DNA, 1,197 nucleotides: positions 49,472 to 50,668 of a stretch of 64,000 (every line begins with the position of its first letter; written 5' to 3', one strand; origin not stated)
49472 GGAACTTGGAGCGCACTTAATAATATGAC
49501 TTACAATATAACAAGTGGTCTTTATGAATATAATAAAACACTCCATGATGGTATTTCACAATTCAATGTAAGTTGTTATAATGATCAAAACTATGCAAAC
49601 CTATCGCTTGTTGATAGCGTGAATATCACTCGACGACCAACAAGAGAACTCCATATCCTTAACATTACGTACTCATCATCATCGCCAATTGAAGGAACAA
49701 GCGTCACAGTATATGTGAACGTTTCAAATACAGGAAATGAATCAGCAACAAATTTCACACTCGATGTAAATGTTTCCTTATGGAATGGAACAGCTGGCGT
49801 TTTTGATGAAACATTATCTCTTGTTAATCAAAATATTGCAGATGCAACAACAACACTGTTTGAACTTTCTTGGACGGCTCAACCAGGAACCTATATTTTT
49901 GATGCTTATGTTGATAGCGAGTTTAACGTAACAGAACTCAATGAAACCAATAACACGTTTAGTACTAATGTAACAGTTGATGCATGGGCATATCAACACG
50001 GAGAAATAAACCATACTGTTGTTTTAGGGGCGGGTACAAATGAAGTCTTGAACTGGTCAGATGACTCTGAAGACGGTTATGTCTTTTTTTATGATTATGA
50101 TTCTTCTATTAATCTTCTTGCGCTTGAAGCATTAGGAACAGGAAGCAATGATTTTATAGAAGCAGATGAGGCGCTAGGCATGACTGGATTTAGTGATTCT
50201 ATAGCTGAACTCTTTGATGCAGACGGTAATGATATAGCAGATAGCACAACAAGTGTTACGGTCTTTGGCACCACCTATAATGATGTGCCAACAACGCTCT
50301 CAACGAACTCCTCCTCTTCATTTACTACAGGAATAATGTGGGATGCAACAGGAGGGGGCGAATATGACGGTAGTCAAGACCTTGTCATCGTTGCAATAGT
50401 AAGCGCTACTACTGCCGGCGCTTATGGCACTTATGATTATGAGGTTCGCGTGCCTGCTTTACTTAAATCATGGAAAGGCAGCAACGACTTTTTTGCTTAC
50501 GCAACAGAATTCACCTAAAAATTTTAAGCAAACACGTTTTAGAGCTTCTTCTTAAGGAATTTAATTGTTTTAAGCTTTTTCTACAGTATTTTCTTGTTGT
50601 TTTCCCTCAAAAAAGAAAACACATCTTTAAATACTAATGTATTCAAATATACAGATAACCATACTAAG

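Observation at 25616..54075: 28-kb cell-surface locus: giant gene flanked by paralogous membrane-anchored proteins and followed by two small secreted paralogs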

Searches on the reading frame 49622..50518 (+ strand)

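Call 85: search_protein_families(library=ncbifam, proteins=[window:49622-50518:+], max_evalue=0.1)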
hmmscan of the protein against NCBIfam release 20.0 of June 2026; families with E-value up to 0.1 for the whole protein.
window:49622-50518:+ (298 aa): 1 family
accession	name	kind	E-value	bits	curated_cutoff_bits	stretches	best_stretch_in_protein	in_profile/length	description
NF052324.1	PorU_rel_Nterm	equivalog_domain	3.1e-05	22.3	450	1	24-111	793-879/879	putative type IX secretion system sortase PorU2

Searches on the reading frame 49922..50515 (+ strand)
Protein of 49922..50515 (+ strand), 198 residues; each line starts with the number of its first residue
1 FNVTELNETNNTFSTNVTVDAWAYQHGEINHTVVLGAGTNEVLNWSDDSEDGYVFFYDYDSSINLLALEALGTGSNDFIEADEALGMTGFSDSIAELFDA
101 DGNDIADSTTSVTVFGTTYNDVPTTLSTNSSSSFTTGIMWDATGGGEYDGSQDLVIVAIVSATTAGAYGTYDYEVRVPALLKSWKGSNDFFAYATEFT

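Call 50: find_homologous_proteins(query=window:49922-50515:+, max_evalue=0.001)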
Query window:49922-50515:+: 232 candidates shared short words with the query, none scored E <= 0.001.

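Call 56: search_protein_representatives(protein=window:49922-50515:+)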
Query: 198 residues. Proteins with E-value up to 0.001 (for the whole library): 589; up to 1e-10: 527; up to 1e-30: 44. The best 150 are listed.
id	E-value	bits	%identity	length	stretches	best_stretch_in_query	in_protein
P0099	1.2e-119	413.3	100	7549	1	1-198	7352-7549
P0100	5.5e-81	287.2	69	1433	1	1-197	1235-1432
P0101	1.4e-68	246.7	60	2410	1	3-197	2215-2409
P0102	1.2e-62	227.4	56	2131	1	3-197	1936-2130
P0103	9.5e-42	159.2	47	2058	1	2-197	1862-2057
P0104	1.6e-41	158.5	49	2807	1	2-189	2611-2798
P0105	2.8e-41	157.7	46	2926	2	3-187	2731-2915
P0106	4.3e-39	150.6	44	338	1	2-190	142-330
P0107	4.8e-39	150.4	46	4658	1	4-188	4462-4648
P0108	7.7e-39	149.7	45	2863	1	2-194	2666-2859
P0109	4.8e-38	147.2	47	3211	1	3-186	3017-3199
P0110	5.5e-38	147.0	46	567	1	3-189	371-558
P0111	2.0e-37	145.2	47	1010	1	4-188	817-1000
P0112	2.4e-37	144.9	43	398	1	3-192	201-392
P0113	2.7e-37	144.7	44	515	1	3-186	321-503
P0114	3.3e-37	144.4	43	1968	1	2-192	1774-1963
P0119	1.0e-35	139.6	43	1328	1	2-185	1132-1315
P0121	1.1e-35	139.5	42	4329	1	3-196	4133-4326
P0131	3.3e-33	131.4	38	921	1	3-191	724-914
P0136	4.0e-32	127.9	44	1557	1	4-190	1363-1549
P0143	1.5e-30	122.7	37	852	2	3-190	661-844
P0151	2.0e-29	119.0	39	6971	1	3-191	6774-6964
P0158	1.8e-28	115.9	35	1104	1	3-193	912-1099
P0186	4.0e-26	108.3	41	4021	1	2-191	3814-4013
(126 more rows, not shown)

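Call 58: list_cluster_members(proteins=[P0100, P0101, P0103, P0107, P0121, P0151, P0186, P0131, P0143, P0158])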
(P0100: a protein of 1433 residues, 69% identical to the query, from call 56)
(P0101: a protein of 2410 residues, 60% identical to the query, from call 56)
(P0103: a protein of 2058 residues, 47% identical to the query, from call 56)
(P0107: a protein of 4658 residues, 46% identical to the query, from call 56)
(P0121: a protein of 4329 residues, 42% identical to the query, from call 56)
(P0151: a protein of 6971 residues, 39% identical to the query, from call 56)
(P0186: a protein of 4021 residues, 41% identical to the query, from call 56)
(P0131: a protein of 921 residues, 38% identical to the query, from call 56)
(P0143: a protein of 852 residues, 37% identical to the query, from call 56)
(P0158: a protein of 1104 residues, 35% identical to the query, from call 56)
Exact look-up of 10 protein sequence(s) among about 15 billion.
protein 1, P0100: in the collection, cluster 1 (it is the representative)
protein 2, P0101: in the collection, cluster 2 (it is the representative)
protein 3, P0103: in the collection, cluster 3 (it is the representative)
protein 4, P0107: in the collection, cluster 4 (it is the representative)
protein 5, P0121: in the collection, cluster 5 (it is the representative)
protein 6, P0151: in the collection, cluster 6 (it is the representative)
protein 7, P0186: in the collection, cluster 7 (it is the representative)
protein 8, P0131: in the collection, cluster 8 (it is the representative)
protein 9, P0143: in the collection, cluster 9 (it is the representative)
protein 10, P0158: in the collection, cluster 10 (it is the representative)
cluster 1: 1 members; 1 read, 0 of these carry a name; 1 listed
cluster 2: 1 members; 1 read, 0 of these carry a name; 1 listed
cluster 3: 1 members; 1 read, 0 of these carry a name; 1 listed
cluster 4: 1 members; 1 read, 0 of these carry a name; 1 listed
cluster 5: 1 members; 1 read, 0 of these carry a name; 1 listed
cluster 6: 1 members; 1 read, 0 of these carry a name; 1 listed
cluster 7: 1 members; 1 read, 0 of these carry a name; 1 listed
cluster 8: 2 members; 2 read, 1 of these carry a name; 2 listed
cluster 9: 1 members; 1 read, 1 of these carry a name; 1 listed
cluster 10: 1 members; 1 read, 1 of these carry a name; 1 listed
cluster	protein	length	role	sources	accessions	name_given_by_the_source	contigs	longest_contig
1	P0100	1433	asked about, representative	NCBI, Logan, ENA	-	-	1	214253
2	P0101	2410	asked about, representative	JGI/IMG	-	-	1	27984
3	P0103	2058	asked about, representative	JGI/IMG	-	-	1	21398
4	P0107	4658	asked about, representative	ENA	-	-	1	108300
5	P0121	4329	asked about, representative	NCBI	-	-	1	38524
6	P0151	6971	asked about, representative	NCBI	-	-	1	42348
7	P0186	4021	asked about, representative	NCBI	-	-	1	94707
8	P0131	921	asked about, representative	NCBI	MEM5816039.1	MAG: DUF2341 domain-containing protein, partial [Candidatus Aenigmatarchaeota archaeon]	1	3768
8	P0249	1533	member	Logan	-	-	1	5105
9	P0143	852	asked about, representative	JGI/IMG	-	hypothetical protein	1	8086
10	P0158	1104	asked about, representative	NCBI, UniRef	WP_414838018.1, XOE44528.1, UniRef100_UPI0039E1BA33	CARDB domain-containing protein [Candidatus Nanosalina sp. VS9-1] | CARDB domain-containing protein n=1 Tax=Candidatus Nanosalina sp. VS9-1 TaxID=3388566 ...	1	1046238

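Call 59: find_encoding_contigs(protein=P0158, flank=10000, max_places=2)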
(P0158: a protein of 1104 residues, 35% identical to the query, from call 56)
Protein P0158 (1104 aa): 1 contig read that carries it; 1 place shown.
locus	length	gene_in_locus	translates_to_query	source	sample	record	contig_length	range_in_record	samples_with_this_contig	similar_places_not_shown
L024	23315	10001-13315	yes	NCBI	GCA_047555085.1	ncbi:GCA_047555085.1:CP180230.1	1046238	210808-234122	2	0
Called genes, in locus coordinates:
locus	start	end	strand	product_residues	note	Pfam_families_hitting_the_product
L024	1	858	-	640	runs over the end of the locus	PF02824:TGS, PF07973:tRNA_SAD, PF00587:tRNA-synt_2b, PF03129:HGTP_anticodon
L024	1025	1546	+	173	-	PF01994:Trm56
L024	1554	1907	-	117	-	-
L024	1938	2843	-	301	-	PF23023:Anti-Pycsar_Apyc1, PF00753:Lactamase_B, PF13691:Lactamase_B_4, PF12706:Lactamase_B_2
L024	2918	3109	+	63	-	-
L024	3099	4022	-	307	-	PF01170:UPF0020, PF13649:Methyltransf_25 (weak), PF13847:Methyltransf_31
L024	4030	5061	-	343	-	PF03706:LPG_synthase_TM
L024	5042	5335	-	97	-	PF04032:Rpr2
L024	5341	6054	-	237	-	PF00535:Glycos_transf_2, PF10111:Glyco_tranf_2_2, PF13641:Glyco_tranf_2_3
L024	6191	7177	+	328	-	PF13439:Glyco_transf_4, PF00534:Glycos_transf_1, PF13692:Glyco_trans_1_4, PF13524:Glyco_trans_1_2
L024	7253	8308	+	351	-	PF13439:Glyco_transf_4, PF13579:Glyco_trans_4_4, PF00534:Glycos_transf_1, PF13692:Glyco_trans_1_4, PF13524:Glyco_trans_1_2 (weak)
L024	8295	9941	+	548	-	PF09843:DUF2070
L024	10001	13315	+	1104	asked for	PF10102:DUF2341 (faint), PF07705:CARDB (weak)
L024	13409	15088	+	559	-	-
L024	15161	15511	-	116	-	-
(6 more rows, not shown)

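Call 65: find_encoding_contigs(protein=P0107, flank=10000, max_places=1)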
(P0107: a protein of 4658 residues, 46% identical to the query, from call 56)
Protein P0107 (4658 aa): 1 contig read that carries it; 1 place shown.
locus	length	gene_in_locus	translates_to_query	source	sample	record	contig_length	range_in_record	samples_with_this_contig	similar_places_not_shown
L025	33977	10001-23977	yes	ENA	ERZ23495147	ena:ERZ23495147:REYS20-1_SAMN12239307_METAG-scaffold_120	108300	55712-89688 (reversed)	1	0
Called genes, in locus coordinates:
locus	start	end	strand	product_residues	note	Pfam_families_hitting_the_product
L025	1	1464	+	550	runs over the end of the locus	-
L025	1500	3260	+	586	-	PF07705:CARDB (weak)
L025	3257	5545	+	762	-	-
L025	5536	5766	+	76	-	-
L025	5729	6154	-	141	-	-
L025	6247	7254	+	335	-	PF00493:MCM, PF20030:bpMoxR, PF07726:AAA_3, PF07728:AAA_5, PF17863:AAA_lid_2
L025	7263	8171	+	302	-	PF01882:DUF58, PF13519:VWA_2 (weak)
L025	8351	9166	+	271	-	PF00092:VWA, PF06707:DUF1194 (weak), PF13519:VWA_2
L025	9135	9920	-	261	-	PF10609:ParA, PF13614:AAA_31, PF01656:CbiA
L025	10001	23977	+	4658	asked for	PF10102:DUF2341, PF02369:Big_1 (faint), PF10102:DUF2341 (weak), PF16640:Big_3_5 (weak), PF10102:DUF2341, PF07705:CARDB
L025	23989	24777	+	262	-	PF00142:Fer4_NifH (faint), PF01656:CbiA, PF02374:ArsA_ATPase, PF06564:CBP_BcsQ (weak), PF10609:ParA, PF13500:AAA_26 (faint), PF13614:AAA_31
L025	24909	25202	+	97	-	-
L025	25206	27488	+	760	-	PF02359:CDC48_N, PF02933:CDC48_2, PF05496:RuvB_N, PF13191:AAA_16 (weak), PF00004:AAA, PF17862:AAA_lid_3, PF00004:AAA, PF17862:AAA_lid_3, +25 more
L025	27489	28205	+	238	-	-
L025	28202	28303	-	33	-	-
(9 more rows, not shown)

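Call 66: find_encoding_contigs(protein=P0151, flank=10000, max_places=1)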
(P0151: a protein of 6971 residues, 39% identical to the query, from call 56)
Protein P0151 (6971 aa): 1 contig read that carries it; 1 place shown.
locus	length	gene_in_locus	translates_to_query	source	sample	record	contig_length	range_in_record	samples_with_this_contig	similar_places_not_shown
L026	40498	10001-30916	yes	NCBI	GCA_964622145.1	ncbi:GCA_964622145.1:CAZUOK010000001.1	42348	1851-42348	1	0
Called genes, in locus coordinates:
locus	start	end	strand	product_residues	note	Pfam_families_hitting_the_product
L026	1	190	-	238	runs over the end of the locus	-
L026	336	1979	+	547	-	-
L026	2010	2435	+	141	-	-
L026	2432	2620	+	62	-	-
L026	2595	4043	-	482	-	-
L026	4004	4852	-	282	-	-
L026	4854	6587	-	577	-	PF07705:CARDB (weak)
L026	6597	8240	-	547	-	-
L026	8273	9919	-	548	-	-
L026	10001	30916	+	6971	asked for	PF10102:DUF2341, PF00354:Pentaxin, PF13385:Laminin_G_3, PF10102:DUF2341, PF16640:Big_3_5 (weak), PF10102:DUF2341 (weak), PF10102:DUF2341, PF07705:CARDB, +8 more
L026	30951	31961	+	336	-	PF00158:Sigma54_activat (weak), PF20030:bpMoxR, PF07726:AAA_3, PF07728:AAA_5, PF17863:AAA_lid_2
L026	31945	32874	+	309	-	PF01882:DUF58, PF13519:VWA_2 (weak)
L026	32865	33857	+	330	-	PF00092:VWA, PF13519:VWA_2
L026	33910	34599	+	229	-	-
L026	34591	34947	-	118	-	PF18894:PhageMetallopep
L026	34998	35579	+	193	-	PF02676:TYW3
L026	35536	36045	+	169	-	-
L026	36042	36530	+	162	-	PF01769:MgtE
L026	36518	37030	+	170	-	PF01769:MgtE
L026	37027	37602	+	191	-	PF04266:ASCH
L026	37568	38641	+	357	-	PF00483:NTP_transferase, PF12804:NTP_transf_3, PF25084:LbH_EIF2B (weak)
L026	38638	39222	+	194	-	PF00702:Hydrolase, PF12710:HAD, PF13419:HAD_2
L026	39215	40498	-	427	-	?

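Call 67: find_encoding_contigs(protein=P0186, flank=10000, max_places=1)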
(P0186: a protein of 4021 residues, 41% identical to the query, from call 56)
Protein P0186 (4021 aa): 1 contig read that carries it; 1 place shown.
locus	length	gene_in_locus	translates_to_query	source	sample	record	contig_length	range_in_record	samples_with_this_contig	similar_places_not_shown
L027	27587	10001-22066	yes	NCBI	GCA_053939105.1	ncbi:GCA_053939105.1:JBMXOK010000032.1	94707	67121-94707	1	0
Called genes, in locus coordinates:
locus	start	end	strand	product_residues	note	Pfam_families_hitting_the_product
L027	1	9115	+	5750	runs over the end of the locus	-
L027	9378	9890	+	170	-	-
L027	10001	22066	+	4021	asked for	PF13750:Big_3_3 (faint), PF10102:DUF2341, PF17957:Big_7 (weak)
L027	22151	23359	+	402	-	PF19027:DUF5752 (faint)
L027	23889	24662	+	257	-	-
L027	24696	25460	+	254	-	-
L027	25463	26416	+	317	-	-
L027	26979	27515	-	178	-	PF00892:EamA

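Call 68: find_encoding_contigs(protein=P0121, flank=10000, max_places=1)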
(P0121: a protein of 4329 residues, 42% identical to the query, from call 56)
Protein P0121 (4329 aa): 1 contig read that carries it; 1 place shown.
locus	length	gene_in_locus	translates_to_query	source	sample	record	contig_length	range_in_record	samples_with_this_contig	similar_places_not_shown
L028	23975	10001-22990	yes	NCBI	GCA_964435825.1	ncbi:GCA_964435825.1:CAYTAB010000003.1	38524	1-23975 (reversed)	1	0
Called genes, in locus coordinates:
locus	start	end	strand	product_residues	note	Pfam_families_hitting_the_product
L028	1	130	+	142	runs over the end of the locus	PF04307:YdjM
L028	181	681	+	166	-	-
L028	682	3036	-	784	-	PF02359:CDC48_N, PF02933:CDC48_2, PF05496:RuvB_N, PF13191:AAA_16 (weak), PF00004:AAA, PF17862:AAA_lid_3, PF00004:AAA, PF17862:AAA_lid_3, +25 more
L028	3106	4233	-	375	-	PF00150:Cellulase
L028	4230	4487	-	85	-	PF13239:2TM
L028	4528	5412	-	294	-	PF00557:Peptidase_M24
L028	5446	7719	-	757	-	PF03104:DNA_pol_B_exo1, PF10108:DNA_pol_B_exo2 (weak), PF00136:DNA_pol_B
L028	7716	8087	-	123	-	PF00808:CBFD_NFYB_HMF (faint)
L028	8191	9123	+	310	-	PF22082:TtuA_LIM_N, PF01171:ATP_bind_3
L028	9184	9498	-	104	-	-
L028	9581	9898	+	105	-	PF18917:LiaI-LiaF-like_TM1 (weak), PF22570:LiaF-TM (weak)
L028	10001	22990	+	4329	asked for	PF01835:MG2, PF02369:Big_1 (faint), PF27237:AF_1625_C (weak), PF13750:Big_3_3 (faint), PF10102:DUF2341, PF13385:Laminin_G_3, PF27237:AF_1625_C, PF07705:CARDB (weak)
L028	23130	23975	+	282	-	?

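Call 82: search_protein_families(library=pfam, proteins=[P0100, P0103, P0114, P0119, P0136, P0131], max_evalue=0.0001)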
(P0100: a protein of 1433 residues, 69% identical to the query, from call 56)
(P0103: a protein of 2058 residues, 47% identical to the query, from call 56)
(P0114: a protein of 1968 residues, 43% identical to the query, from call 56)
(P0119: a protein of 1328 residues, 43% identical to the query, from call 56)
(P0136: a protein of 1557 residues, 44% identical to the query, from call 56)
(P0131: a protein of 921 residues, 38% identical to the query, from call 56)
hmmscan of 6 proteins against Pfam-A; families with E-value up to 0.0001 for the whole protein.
P0100 (1433 aa): 1 family
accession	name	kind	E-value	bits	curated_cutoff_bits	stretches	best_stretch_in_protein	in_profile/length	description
PF07705.17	CARDB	-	6.3e-09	36.4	22.7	1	1145-1248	5-100/101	CARDB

P0103 (2058 aa): 3 families
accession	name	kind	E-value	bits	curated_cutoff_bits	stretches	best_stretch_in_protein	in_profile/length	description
PF01835.25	MG2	-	2.1e-15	57.3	32.8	0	813-875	34-96/96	MG2 domain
PF07705.17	CARDB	-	2.5e-10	40.9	22.7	1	1770-1874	3-100/101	CARDB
PF17957.7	Big_7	-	6.5e-06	27.1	24.1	1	694-764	1-56/70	Bacterial Ig domain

P0114 (1968 aa): 3 families
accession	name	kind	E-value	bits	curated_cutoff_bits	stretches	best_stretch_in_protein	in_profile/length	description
PF13385.13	Laminin_G_3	-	8e-48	162.9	27.6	2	1151-1300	2-151/151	Concanavalin A-like lectin/glucanases superfamily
PF07705.17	CARDB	-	5.6e-10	39.8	22.7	1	1683-1786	3-100/101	CARDB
PF02973.23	Sialidase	-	6.5e-06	26.2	26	0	590-649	120-184/189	Sialidase, N-terminal domain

P0119 (1328 aa): 2 families
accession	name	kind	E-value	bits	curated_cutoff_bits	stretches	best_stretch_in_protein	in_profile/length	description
PF07705.17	CARDB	-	3.5e-10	40.4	22.7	1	1039-1143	2-99/101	CARDB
PF04096.20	Nucleoporin2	-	1.8e-06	28.6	28.4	0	811-879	13-90/148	Nup98-96 autopeptidase S59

P0136 (1557 aa): 3 families
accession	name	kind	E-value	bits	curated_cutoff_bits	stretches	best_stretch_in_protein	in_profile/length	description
PF10102.14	DUF2341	-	2.7e-16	60.2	23.4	1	923-1003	1-81/84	Domain of unknown function (DUF2341)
PF19077.6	Big_13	-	2.8e-08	34.6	27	0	330-394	33-101/102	Bacterial Ig-like domain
PF07705.17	CARDB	-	6.4e-05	23.5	22.7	1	1271-1373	2-100/101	CARDB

P0131 (921 aa): 2 families
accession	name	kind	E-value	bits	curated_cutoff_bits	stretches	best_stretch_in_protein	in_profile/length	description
PF10102.14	DUF2341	-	9.4e-30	103.4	23.4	1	20-101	1-82/84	Domain of unknown function (DUF2341)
PF07705.17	CARDB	-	2.8e-10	40.7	22.7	1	630-734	2-99/101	CARDB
